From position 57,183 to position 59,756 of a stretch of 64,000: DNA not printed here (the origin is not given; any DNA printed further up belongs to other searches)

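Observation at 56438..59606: KAP-family membrane NTPase + DUF3800-like gene pair in AT-rich cargo DNA: candidate uncharacterised defence cassette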

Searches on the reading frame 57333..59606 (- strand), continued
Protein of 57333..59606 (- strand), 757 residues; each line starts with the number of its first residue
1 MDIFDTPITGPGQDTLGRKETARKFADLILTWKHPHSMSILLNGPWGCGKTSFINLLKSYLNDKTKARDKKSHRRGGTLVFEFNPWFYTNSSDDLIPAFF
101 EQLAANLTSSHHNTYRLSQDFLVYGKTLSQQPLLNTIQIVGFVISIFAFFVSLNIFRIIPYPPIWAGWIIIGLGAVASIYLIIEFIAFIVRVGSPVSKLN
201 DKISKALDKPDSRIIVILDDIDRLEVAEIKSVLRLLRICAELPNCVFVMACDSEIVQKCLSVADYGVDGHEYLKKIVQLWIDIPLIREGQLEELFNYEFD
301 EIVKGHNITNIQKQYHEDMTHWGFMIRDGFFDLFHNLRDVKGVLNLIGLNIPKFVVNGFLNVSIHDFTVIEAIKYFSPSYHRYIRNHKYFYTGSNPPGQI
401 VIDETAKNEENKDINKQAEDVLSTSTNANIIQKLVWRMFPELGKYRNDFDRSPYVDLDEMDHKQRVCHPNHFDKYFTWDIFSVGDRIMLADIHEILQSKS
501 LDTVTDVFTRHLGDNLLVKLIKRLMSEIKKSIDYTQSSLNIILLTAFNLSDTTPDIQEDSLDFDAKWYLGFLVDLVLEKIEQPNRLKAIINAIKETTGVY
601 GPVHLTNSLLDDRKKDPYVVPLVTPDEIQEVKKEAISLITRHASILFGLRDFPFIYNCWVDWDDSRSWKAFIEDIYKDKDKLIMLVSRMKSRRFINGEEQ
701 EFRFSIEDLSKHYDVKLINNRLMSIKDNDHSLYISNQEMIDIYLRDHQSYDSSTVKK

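Call 63: find_related_loci(query=A5, collection=viral_contigs, flank=5000)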
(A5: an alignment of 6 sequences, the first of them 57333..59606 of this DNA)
Query A5 (757 aa) in viral_contigs; peptide patterns used: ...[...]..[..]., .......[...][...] (x = any residue, [..] = any of these).
80 stretches matched a pattern; 30 encode a relative of the query (tblastn E <= 1e-3); 30 distinct loci.
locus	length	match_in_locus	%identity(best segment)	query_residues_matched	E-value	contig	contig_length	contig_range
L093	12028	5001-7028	22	3-692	1e-38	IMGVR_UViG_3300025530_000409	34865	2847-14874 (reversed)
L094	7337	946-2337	25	5-516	2e-35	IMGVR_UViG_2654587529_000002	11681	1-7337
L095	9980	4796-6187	25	5-476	4e-35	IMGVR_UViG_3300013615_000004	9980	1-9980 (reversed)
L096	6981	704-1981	25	5-480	3e-31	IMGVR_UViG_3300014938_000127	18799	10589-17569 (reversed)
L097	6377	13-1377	24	5-522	3e-30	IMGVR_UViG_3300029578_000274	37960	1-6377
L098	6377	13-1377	24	5-522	3e-30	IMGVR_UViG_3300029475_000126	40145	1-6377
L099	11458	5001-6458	25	3-550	9e-30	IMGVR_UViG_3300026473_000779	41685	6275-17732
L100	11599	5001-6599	22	5-589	7e-30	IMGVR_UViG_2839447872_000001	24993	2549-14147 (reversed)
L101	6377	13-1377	24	5-522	4e-29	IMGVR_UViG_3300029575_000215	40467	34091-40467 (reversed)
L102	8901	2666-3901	25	5-466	1e-27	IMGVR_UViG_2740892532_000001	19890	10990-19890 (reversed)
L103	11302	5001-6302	25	5-480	6e-34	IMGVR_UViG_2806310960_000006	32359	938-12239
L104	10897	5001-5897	27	5-345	2e-25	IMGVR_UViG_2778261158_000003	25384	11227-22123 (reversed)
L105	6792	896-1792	27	5-345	2e-25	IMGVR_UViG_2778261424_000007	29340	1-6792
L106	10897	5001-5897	27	5-345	3e-24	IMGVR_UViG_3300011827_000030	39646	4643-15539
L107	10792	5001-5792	28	38-345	5e-24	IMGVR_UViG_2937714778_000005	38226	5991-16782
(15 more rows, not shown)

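Call 78: search_protein_families(library=pfam, proteins=[L082:9736-11001:-, L013:9795-11009:+, L013:656-1498:+, L019:2448-3170:-, L048:3397-4218:-, L055:2642-3550:+, L034:8435-9733:+, L034:4194-5888:+, L064:8198-10021:+, L013:4755-5837:+], max_evalue=0.01)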
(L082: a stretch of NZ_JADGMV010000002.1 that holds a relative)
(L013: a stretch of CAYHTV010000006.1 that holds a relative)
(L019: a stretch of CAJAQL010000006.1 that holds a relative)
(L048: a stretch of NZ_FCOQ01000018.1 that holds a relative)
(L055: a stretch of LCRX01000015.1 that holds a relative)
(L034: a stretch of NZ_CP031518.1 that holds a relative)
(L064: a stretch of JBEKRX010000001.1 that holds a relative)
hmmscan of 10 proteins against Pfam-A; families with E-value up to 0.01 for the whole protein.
L082:9736-11001:- (421 aa): 1 family
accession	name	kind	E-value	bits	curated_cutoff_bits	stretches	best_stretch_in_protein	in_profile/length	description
PF01420.25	Methylase_S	-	1.8e-29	103.5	22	2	239-385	1-158/168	Type I restriction modification DNA specificity domain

L013:9795-11009:+ (404 aa): 1 family
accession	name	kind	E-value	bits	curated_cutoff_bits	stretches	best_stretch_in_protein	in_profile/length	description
PF01420.25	Methylase_S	-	1.1e-37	130.3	22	2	214-359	1-160/168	Type I restriction modification DNA specificity domain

L013:656-1498:+ (280 aa): 3 families
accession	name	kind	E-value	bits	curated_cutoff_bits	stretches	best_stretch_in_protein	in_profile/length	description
PF02548.21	Pantoate_transf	-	6.6e-103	344.1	28.7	1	4-259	2-258/259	Ketopantoate hydroxymethyltransferase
PF13714.12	PEP_mutase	-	0.00084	19.4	31.5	1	16-115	8-105/240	Phosphoenolpyruvate phosphomutase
PF01177.27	Asp_Glu_race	-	0.0028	17.9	31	1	154-205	46-98/211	Asp/Glu/Hydantoin racemase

L019:2448-3170:- (240 aa): 1 family
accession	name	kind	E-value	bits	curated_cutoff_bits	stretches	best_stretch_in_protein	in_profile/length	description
PF16227.11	DUF4886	-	0.0075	15.7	26.7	0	12-65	2-53/242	Domain of unknown function (DUF4886)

L048:3397-4218:- (273 aa): 1 family
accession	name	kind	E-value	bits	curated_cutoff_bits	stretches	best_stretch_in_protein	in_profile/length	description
PF07833.16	Cu_amine_oxidN1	-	1.1e-28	99.7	24.2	1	59-155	10-106/108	Copper amine oxidase N-terminal domain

L055:2642-3550:+ (302 aa): 2 families
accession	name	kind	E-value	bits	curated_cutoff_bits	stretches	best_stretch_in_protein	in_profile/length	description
PF18075.7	FtsX_ECD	-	1.5e-14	54.8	23.5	1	58-143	2-87/96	FtsX extracellular domain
PF02687.27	FtsX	-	2.6e-13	50.5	25.5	1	180-297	2-117/120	FtsX-like permease C-terminal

L034:8435-9733:+ (432 aa): 4 families
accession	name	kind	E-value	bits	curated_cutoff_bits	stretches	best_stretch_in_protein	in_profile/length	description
PF02661.23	Fic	-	1.1e-18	68.3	24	1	171-276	1-92/93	Fic/DOC family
PF08279.18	HTH_11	-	0.00027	21.2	25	1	359-402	1-43/55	HTH domain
PF08280.17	HTH_Mga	-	0.0033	17.8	23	0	358-398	5-43/59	M protein trans-acting positive regulator (MGA) HTH domain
PF08220.18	HTH_DeoR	-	0.0059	16.8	21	0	378-405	18-45/57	DeoR-like helix-turn-helix domain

L034:4194-5888:+ (564 aa): 2 families
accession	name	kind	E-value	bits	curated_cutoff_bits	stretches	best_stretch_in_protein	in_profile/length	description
PF03235.19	GmrSD_N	-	4.6e-31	108.9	33.2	1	11-239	2-198/199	GmrSD restriction endonuclease, N-terminal domain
PF07510.16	GmrSD_C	-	8.1e-07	29.4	23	1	449-534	15-117/138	GmrSD restriction endonucleases, C-terminal domain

L064:8198-10021:+ (607 aa): 7 families
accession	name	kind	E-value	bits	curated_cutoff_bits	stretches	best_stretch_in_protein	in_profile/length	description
PF13175.12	AAA_15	-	6.6e-23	82.4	32.1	2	1-51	1-52/374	AAA ATPase domain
PF13304.12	AAA_21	-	6.2e-15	56.5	27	2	260-346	218-302/304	AAA domain, putative AbiEii toxin, Type IV TA system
PF13476.12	AAA_23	-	5.9e-09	37.3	27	1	6-48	2-45/201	AAA domain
PF11398.14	DUF2813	-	1.6e-08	34.8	21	1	1-89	1-89/372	Protein of unknown function (DUF2813)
PF02463.25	SMC_N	-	2.4e-06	27.6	40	1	3-50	2-52/220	RecF/RecN/SMC N terminal domain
PF13555.12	AAA_29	-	0.00015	21.9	27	1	9-46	7-46/61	P-loop containing region of AAA domain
PF13514.12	AAA_27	-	0.00044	20.3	22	1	1-47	1-52/206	AAA domain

L013:4755-5837:+ (360 aa): 1 family
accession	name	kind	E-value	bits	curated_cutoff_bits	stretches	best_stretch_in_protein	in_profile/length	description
PF08843.17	AbiEii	-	1.5e-17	64.7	22.5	1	55-237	13-191/238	Nucleotidyl transferase AbiEii toxin, Type IV TA system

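Call 91: find_encoding_contigs(protein=P0009, flank=4000, max_places=3)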
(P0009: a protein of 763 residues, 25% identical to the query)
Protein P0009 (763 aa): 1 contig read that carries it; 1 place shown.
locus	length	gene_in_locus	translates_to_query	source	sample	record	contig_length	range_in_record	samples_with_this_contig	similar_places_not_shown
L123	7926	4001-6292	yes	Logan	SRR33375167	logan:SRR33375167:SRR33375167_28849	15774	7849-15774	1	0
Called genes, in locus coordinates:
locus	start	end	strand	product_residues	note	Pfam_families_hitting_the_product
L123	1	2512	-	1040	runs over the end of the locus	PF00873:ACR_tran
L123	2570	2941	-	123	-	-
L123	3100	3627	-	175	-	PF20066:Glyoxalase_8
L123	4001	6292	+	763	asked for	PF07693:KAP_NTPase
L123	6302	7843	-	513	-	PF02518:HATPase_c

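Call 92: find_encoding_contigs(protein=P0010, flank=4000, max_places=3)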
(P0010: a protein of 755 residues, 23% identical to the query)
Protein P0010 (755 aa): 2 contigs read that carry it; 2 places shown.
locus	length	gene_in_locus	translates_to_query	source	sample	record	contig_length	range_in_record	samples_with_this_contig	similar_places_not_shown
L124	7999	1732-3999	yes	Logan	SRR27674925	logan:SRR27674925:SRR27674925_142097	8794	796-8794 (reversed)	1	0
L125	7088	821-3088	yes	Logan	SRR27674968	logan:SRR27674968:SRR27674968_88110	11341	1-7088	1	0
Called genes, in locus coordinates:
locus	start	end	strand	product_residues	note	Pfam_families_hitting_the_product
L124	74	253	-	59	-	-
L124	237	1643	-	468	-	PF00239:Resolvase, PF07508:Recombinase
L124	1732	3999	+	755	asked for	PF07693:KAP_NTPase, PF13191:AAA_16 (weak), PF13401:AAA_22 (faint)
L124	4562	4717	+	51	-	-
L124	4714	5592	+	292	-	PF00027:cNMP_binding (weak), PF13545:HTH_Crp_2 (faint)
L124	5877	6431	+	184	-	-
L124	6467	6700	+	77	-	-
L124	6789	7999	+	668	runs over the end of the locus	?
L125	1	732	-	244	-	?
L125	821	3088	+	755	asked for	PF07693:KAP_NTPase, PF13191:AAA_16 (weak), PF13401:AAA_22 (faint)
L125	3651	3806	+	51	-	-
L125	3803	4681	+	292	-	PF00027:cNMP_binding (weak), PF13545:HTH_Crp_2 (faint)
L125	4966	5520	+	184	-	-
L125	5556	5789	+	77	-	-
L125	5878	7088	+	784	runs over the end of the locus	PF12704:MacB_PCD, PF02687:FtsX (weak), PF12704:MacB_PCD, PF02687:FtsX (weak)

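Call 93: find_encoding_contigs(protein=P0019, flank=4000, max_places=3)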
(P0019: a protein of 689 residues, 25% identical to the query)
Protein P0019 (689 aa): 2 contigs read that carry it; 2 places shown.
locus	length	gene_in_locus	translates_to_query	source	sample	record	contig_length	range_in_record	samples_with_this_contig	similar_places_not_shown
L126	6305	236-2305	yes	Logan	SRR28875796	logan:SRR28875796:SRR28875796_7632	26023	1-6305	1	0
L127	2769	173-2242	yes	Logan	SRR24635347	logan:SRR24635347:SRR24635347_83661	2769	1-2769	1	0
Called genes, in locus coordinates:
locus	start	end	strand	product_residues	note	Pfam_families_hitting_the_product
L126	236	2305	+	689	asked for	PF07693:KAP_NTPase, PF13191:AAA_16 (weak), PF13401:AAA_22 (weak)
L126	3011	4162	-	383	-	PF00266:Aminotran_5, PF01041:DegT_DnrJ_EryC1, PF01212:Beta_elim_lyase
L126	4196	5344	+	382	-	PF01168:Ala_racemase_N, PF00842:Ala_racemase_C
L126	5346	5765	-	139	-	PF00380:Ribosomal_S9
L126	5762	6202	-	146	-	PF00572:Ribosomal_L13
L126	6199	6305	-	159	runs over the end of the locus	PF01196:Ribosomal_L17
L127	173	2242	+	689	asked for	PF07693:KAP_NTPase, PF13191:AAA_16 (weak), PF13401:AAA_22 (weak)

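Call 94: predict_structure(alignment_id=A4)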
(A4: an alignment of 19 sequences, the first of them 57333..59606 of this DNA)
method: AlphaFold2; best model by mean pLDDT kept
length: 757 residues; sequences in the alignment: 19
mean_pLDDT: 79.9   pTM: 0.69
mean pLDDT of the five models: 79.9, 79.0, 77.1, 76.6, 76.2
residues with pLDDT >= 90: 196; 70-90: 384; 50-70: 141; < 50: 36
segments of 3 or more residues with pLDDT < 50: 1-4, 71-75, 132-139, 153-157, 450-452, 481-484, 752-757
pLDDT, mean of each block of 10 residues (from residue 1): 59 83 91 86 88 91 73 60 80 80 76 73 80 47 57 50 60 70 71 76 82 85 86 87 90 88 68 87 85 91 90 87 91 90 91 87 94 94 91 73 73 87 91 90 61 66 86 77 64 90 91 79 87 84 94 68 79 92 92 94 91 63 87 94 83 86 85 84 77 54 62 78 84 81 70 42
secondary structure, 60 per line:
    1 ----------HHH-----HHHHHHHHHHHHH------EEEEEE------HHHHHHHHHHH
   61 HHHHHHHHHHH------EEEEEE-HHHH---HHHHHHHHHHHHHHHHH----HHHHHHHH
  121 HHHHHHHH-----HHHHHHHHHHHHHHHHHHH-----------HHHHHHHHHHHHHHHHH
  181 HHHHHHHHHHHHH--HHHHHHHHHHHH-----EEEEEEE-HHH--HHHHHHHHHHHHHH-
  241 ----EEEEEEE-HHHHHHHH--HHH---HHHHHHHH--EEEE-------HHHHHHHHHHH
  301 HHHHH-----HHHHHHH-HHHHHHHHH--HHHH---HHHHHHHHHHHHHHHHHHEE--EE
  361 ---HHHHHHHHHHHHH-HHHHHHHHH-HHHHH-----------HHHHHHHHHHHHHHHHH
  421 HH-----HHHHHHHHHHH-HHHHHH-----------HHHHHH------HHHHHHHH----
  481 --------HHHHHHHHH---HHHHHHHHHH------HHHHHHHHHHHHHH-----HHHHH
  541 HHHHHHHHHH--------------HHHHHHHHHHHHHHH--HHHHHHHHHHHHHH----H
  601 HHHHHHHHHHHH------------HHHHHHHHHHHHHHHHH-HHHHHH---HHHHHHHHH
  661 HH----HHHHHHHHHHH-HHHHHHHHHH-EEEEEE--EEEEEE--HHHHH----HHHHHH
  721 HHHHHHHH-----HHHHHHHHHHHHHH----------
elements in order (helices of 4 or more, strands of 3 or more residues): H19-31 E38-43 H50-71 E78-83 H85-88 H92-108 H113-128 H134-152 H164-193 H196-207 E213-219 H226-239 E245-251 H253-260 H269-276 E279-282 H290-305 H311-317 H319-327 H330-333 H337-354 H364-376 H378-386 H388-392 H404-422 H428-438 H440-445 H457-462 H469-476 H489-497 H501-510 H517-530 H536-550 H565-579 H582-595 H600-612 H625-641 H643-648 H652-662 H667-677 H679-688 E690-695 E698-703 H706-710 H715-728 H734-747

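Call 97: fold_search(model_id=the predicted structure, library=pdb)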
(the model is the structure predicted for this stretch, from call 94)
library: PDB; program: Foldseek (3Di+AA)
matches with E <= 10: 928; with E <= 0.001: 8
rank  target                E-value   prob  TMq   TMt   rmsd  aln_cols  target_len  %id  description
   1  8hr8_F                1.4e-04  1.00  0.23  0.22  22.7       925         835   12  Structure of heptameric RdrA ring (released 2023-02-01)
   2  8hra_C                2.8e-04  1.00  0.23  0.21  22.3       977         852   10  Structure of heptameric RdrA ring in RNA-loading state (released 2023-02-01)
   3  1w5t_A                3.2e-04  1.00  0.21  0.34  16.1       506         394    9  Structure of the Aeropyrum Pernix ORC2 protein (ADPNP-ADP complexes) (released 2004-10-05)
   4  8fnu_A                3.2e-04  1.00  0.26  0.25  20.8       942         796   11  Structure of RdrA from Streptococcus suis RADAR defense system (released 2023-02-01)
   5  8hr8_E                3.9e-04  0.99  0.21  0.19  26.0       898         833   10  Structure of heptameric RdrA ring (released 2023-02-01)
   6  8hrb_A                5.2e-04  1.00  0.26  0.24  21.9       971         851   10  Structure of tetradecameric RdrA ring in RNA-loading state (released 2023-02-01)
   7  7jk2_C                7.6e-04  1.00  0.22  0.27  31.1       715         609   11  Structure of Drosophila ORC bound to poly(dA/dT) DNA and Cdc6 (conformation 1) (released 2020-09-09)
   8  8hr8_A                8.3e-04  0.99  0.24  0.22  24.6       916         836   11  Structure of heptameric RdrA ring (released 2023-02-01)
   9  1w5s_B                1.5e-03  1.00  0.20  0.35  17.5       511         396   10  Structure of the Aeropyrum Pernix ORC2 protein (ADP form) (released 2004-10-05)
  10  9mpv_A                1.5e-03  0.94  0.15  0.19  27.3       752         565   11  Cryo-EM structure of three VCPIP1 VCPIDs bound to VCP (released 2025-10-15)
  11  7tfh_B                1.7e-03  1.00  0.20  0.39  12.8       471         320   13  Atomic model of the S. cerevisiae clamp-clamp loader complex PCNA-RFC bound to two DNA molecules, one at the 5'-recess (released 2022-11-16)
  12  7jgs_C                1.9e-03  0.99  0.22  0.26  31.4       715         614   11  Structure of Drosophila ORC bound to poly(dA/dT) DNA and Cdc6 (conformation 2) (released 2020-09-09)
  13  2v1u_A                3.1e-03  1.00  0.24  0.43  13.4       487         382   10  STRUCTURE OF THE AEROPYRUM PERNIX ORC1 PROTEIN IN COMPLEX WITH DNA (released 2007-09-18)
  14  8fs4_B                3.4e-03  1.00  0.20  0.40  12.7       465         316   14  Structure of S. cerevisiae Rad24-RFC loading the 9-1-1 clamp onto a 10-nt gapped DNA in step 2 (open 9-1-1 ring and fl (released 2023-06-14)
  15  7jk6_C                4.5e-03  1.00  0.22  0.30  19.7       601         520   10  Structure of Drosophila ORC in the active conformation (released 2020-09-09)
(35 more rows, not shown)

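Call 99: search_protein_families(library=ncbifam, proteins=[L053:8286-9104:+, L026:8388-9173:+, L061:4978-5799:+], max_evalue=1)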
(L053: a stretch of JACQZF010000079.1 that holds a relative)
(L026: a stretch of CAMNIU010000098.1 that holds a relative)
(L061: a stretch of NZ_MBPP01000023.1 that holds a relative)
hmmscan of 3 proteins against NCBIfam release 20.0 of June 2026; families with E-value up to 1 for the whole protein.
L053:8286-9104:+ (272 aa): 0 families

L026:8388-9173:+ (261 aa): 1 family
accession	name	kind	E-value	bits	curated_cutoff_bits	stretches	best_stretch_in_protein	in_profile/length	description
NF003049.0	PRK03963.1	equivalog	0.13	12.1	225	1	100-161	52-111/198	V-type ATP synthase subunit E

L061:4978-5799:+ (273 aa): 2 families
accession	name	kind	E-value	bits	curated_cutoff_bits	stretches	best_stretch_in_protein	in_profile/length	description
TIGR03473.1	HpnK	hypoth_equivalog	0.022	14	232.6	1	82-165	142-230/283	hopanoid biosynthesis-associated protein HpnK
NF009861.0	PRK13324.1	equivalog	0.16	11.4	495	1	164-216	104-157/258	type III pantothenate kinase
